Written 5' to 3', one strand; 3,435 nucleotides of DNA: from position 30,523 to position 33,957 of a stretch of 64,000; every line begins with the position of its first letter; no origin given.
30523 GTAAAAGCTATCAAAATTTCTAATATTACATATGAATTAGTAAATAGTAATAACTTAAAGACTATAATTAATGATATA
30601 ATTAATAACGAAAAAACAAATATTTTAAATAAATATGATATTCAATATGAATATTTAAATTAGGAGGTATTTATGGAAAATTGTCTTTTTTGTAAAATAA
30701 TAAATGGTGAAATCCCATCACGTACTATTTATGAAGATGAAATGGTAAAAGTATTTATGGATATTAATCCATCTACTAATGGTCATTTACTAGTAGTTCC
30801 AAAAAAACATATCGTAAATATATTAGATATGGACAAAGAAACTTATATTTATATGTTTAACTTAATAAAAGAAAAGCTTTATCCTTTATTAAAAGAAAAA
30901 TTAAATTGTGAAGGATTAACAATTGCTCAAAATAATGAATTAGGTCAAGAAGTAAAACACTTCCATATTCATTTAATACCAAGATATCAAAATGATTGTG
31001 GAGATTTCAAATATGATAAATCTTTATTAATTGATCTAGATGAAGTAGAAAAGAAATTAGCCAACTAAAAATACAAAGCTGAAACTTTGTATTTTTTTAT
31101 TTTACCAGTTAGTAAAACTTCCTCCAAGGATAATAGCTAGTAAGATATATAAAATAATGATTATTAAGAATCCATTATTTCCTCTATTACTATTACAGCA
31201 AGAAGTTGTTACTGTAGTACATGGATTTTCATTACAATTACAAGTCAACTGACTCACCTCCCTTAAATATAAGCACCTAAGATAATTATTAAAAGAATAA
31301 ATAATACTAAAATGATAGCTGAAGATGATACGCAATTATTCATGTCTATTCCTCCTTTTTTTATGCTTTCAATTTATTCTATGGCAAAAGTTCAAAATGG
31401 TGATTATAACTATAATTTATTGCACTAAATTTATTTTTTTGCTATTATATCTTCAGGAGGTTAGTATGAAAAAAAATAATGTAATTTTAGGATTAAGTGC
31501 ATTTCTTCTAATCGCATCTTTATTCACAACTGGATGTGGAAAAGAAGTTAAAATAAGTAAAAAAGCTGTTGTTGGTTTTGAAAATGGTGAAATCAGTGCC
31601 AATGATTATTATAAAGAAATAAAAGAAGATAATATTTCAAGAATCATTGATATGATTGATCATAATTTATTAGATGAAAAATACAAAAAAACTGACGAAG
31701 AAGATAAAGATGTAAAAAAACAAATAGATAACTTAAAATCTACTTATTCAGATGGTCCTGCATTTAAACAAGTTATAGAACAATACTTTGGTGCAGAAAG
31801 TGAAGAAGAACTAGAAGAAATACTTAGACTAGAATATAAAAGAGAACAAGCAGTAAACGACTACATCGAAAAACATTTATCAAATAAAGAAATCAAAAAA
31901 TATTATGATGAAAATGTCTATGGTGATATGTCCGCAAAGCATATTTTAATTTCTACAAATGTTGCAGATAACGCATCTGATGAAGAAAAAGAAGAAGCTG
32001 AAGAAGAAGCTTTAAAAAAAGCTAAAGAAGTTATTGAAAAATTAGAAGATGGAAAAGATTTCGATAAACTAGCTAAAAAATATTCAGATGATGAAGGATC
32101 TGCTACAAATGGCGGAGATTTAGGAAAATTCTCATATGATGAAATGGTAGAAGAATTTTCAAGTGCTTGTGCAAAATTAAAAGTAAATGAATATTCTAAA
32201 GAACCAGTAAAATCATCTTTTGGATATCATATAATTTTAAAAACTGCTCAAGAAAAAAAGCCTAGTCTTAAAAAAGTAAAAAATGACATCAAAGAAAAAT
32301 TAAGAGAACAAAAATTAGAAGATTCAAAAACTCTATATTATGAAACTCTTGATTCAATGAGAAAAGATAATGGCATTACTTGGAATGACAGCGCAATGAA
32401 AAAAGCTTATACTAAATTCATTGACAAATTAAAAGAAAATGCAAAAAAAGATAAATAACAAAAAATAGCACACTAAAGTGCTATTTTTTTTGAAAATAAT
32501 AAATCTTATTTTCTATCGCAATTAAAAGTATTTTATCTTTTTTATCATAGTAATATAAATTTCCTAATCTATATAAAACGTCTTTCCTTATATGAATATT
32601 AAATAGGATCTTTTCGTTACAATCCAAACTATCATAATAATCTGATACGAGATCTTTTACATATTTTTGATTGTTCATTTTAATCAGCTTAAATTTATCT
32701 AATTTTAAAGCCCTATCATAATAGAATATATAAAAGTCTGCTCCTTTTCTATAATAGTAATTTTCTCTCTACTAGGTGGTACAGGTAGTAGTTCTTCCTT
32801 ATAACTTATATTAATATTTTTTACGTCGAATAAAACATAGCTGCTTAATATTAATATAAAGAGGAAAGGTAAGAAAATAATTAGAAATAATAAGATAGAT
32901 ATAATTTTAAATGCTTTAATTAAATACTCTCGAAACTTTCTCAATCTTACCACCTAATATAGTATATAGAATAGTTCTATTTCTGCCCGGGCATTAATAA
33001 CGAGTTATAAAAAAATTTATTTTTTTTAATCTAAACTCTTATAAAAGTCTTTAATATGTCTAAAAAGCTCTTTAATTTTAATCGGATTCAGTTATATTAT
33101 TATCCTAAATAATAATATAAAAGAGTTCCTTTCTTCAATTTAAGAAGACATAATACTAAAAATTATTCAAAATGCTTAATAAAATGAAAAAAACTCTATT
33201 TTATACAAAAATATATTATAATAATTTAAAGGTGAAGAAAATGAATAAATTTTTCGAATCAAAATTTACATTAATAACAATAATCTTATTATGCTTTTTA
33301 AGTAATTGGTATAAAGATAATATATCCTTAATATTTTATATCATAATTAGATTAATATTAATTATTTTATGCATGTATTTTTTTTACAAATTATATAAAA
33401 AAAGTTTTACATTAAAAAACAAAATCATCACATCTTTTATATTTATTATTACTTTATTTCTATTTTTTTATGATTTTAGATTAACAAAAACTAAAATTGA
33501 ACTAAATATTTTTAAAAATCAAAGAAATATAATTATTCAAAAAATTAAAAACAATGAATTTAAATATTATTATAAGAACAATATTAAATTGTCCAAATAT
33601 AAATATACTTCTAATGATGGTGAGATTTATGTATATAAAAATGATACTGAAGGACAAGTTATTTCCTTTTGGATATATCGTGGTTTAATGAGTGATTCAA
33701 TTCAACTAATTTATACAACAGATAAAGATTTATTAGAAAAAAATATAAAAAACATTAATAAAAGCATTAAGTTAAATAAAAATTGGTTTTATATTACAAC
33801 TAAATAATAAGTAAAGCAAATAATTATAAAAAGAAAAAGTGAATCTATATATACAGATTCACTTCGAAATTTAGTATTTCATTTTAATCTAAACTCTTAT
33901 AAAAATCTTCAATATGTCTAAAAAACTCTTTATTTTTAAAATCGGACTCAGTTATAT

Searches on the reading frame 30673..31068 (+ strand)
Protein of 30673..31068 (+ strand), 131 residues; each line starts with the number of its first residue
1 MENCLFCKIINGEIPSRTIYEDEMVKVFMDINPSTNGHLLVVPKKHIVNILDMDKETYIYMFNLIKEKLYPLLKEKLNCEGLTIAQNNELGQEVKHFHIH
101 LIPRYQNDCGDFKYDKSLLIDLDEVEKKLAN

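Call 12: search_protein_families(library=pfam, proteins=[window:30673-31068:+], max_evalue=0.01)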
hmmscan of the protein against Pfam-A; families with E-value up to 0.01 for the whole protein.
window:30673-31068:+ (131 aa): 2 families
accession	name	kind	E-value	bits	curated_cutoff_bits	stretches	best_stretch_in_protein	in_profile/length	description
PF01230.28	HIT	-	8.7e-22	78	21.5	1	12-106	2-97/98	HIT domain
PF11969.13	DcpS_C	-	7.3e-18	65.5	24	1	3-103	1-101/114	Scavenger mRNA decapping enzyme C-term binding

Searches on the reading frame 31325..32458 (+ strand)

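Call 12: search_protein_families(library=pfam, proteins=[window:31325-32458:+], max_evalue=0.01)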
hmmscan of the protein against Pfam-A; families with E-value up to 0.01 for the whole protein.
window:31325-32458:+ (377 aa): 2 families
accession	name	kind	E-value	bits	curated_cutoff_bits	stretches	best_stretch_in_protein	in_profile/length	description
PF13616.12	Rotamase_3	-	9.8e-28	97.5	22.5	1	190-305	3-111/116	PPIC-type PPIASE domain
PF00639.27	Rotamase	-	1.8e-24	87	21.7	1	206-305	1-94/97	PPIC-type PPIASE domain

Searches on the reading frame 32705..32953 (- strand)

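Call 12: search_protein_families(library=pfam, proteins=[window:32705-32953:-], max_evalue=0.01)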
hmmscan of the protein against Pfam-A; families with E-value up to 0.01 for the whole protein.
window:32705-32953:- (82 aa): 1 family
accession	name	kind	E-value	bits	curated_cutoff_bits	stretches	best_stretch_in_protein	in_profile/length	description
PF23113.1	MARCHF6_C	-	0.0015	18.7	28.8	1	4-44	5-45/180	E3 ubiquitin-protein ligase MARCHF6-like, C-terminal domain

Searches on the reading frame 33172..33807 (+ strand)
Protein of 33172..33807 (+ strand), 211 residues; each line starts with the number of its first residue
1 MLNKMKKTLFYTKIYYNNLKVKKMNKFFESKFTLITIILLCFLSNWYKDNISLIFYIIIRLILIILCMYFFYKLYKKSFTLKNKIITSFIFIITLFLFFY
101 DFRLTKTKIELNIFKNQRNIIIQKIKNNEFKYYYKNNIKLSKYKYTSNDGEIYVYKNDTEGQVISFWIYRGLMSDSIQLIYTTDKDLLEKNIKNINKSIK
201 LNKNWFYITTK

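Call 12: search_protein_families(library=pfam, proteins=[window:33172-33807:+], max_evalue=0.01)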
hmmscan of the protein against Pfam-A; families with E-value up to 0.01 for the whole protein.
window:33172-33807:+ (211 aa): 0 families

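Call 86: search_protein_families(library=pfam, proteins=[window:33172-33807:+], max_evalue=1)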
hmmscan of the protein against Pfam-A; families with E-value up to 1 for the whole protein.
window:33172-33807:+ (211 aa): 2 families
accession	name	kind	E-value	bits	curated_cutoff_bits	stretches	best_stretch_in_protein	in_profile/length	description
PF20619.3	DUF6804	-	0.034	14.8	27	1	32-107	4-73/91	Family of unknown function (DUF6804)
PF13567.11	DUF4131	-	0.66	10.1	31.6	1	51-126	3-74/165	Domain of unknown function (DUF4131)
